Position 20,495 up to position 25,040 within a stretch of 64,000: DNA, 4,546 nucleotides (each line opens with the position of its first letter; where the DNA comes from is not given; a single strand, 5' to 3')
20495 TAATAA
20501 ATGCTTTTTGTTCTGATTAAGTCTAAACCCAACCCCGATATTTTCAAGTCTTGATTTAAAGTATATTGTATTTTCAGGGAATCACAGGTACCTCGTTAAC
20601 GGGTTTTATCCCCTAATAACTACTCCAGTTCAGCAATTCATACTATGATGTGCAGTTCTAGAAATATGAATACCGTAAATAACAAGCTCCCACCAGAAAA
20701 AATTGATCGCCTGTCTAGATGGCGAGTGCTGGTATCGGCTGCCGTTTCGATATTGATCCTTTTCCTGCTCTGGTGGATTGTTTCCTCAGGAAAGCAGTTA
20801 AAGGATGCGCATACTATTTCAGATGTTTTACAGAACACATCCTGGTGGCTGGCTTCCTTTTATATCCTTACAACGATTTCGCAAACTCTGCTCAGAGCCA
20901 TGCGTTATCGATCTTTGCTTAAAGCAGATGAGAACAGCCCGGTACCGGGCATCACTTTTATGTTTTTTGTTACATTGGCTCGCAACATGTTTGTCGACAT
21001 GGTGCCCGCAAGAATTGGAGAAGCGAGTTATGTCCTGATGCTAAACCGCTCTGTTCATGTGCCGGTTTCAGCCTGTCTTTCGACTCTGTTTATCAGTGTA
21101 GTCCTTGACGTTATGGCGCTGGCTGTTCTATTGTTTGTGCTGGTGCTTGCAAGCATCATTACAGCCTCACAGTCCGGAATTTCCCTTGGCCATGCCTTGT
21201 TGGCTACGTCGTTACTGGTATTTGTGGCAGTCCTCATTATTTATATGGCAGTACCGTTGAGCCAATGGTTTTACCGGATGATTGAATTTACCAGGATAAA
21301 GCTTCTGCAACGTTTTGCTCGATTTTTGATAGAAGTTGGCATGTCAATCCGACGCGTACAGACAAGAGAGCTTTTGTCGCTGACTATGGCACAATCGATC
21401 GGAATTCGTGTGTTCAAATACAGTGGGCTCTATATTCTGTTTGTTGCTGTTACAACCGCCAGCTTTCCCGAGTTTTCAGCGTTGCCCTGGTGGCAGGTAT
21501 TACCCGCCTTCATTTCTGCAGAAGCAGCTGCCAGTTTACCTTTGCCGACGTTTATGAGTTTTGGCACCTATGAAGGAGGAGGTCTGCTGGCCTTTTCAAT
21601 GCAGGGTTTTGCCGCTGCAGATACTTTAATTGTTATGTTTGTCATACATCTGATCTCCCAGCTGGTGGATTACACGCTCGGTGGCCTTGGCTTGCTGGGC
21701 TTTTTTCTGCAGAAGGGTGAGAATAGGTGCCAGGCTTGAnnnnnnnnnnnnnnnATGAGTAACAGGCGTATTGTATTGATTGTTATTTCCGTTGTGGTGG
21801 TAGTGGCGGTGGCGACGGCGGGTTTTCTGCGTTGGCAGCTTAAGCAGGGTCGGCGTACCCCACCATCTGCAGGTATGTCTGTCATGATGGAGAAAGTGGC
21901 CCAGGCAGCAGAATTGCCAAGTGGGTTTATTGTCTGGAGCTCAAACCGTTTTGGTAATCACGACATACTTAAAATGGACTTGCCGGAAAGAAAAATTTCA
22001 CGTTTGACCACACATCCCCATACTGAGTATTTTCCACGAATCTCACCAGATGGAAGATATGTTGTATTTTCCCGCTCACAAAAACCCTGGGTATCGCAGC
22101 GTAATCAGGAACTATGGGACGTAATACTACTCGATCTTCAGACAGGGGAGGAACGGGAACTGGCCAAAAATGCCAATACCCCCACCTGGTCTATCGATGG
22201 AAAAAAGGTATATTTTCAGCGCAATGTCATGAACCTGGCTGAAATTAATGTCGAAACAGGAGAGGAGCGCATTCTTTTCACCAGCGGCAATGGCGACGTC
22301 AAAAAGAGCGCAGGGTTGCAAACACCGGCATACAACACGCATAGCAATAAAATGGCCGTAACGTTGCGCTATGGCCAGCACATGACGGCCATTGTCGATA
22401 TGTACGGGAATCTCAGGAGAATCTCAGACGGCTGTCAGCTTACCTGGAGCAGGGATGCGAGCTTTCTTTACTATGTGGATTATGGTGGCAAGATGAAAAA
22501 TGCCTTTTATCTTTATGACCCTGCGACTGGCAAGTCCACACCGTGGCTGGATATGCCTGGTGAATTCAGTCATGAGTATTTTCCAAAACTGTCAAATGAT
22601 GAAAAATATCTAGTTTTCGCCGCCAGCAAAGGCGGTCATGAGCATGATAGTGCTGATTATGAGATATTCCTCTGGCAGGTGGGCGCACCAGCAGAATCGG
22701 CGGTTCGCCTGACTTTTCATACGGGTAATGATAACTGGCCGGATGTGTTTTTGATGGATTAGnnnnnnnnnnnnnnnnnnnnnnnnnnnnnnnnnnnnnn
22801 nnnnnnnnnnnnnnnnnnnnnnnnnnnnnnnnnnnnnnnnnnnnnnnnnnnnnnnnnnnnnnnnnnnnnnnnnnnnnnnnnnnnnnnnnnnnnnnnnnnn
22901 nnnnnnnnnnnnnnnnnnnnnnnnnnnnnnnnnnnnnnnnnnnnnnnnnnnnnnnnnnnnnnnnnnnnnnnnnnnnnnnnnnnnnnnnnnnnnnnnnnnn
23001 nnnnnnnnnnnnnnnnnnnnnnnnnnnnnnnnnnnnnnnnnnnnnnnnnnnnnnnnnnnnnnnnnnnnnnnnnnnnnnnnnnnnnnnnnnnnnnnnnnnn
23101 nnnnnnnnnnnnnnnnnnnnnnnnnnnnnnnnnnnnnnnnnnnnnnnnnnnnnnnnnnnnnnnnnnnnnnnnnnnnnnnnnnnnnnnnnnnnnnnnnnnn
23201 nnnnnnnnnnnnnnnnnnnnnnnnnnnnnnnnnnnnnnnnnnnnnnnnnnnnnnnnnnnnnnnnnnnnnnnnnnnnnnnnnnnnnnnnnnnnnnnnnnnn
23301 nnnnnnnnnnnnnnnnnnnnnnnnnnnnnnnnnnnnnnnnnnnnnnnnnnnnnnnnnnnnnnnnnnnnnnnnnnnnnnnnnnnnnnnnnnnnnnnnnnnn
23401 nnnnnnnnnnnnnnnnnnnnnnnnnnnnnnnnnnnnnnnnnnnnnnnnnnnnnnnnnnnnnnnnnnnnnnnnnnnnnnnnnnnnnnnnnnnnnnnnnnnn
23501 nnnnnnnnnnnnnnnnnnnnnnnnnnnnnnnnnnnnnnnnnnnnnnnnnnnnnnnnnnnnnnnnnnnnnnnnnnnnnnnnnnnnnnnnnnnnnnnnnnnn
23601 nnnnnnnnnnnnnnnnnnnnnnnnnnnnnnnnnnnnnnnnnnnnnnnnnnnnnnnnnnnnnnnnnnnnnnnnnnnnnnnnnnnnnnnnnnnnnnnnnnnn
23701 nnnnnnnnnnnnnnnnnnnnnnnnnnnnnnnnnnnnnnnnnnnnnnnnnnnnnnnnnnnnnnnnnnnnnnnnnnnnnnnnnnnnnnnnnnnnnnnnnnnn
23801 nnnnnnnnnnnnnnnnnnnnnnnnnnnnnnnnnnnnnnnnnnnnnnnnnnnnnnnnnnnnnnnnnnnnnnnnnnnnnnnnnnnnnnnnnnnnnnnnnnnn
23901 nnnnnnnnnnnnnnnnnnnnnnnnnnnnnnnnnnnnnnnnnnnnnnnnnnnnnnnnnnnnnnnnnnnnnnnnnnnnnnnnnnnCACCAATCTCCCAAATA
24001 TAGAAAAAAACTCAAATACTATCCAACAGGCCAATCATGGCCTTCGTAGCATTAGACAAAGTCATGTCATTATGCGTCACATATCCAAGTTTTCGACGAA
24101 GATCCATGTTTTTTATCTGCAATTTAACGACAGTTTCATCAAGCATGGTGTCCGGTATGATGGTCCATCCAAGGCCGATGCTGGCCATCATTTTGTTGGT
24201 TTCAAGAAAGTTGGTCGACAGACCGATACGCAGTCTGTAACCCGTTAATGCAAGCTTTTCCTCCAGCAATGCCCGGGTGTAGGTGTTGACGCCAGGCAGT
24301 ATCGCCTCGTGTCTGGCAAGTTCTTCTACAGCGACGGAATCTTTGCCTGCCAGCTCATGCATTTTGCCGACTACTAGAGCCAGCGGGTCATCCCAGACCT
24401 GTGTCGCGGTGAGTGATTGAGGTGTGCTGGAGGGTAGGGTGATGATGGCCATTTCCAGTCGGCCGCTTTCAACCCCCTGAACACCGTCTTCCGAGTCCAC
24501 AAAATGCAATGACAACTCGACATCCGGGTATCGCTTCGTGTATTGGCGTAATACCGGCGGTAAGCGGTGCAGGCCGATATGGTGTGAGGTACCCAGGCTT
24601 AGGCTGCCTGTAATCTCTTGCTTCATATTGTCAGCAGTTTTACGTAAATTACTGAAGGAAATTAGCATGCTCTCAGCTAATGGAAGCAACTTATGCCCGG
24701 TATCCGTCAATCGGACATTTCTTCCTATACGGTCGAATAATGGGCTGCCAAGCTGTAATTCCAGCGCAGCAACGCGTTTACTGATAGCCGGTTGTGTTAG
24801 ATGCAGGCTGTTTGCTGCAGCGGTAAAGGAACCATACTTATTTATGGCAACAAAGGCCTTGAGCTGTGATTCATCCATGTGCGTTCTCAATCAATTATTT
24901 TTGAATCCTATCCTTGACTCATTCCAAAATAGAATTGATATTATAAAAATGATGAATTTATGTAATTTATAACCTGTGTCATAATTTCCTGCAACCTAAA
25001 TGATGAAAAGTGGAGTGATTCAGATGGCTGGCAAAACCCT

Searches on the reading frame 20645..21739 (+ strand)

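Call 61: search_protein_families(library=pfam, proteins=[window:20645-21739:+], max_evalue=0.001)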
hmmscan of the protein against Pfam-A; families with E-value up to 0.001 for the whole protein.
window:20645-21739:+ (364 aa): 1 family
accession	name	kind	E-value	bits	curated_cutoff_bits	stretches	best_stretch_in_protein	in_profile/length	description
PF03706.18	LPG_synthase_TM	-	7.8e-18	65.4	33.4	1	31-346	4-302/302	Lysylphosphatidylglycerol synthase TM region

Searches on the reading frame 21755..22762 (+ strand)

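Call 61: search_protein_families(library=pfam, proteins=[window:21755-22762:+], max_evalue=0.001)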
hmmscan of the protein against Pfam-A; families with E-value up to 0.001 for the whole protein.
window:21755-22762:+ (335 aa): 1 family
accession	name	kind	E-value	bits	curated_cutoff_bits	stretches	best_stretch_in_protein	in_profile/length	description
PF07676.18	PD40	-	7.3e-16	58.1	20.9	1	83-117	3-34/38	WD40-like Beta Propeller Repeat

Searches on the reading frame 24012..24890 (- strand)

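Call 61: search_protein_families(library=pfam, proteins=[window:24012-24890:-], max_evalue=0.001)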
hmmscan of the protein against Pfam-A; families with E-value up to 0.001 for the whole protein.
window:24012-24890:- (292 aa): 2 families
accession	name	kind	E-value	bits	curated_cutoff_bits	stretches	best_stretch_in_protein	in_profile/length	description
PF03466.25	LysR_substrate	-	3.1e-43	148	28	1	91-289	2-204/209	LysR substrate binding domain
PF00126.33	HTH_1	-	2.8e-22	78.9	26.6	1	9-65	3-59/60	Bacterial regulatory helix-turn-helix protein, lysR family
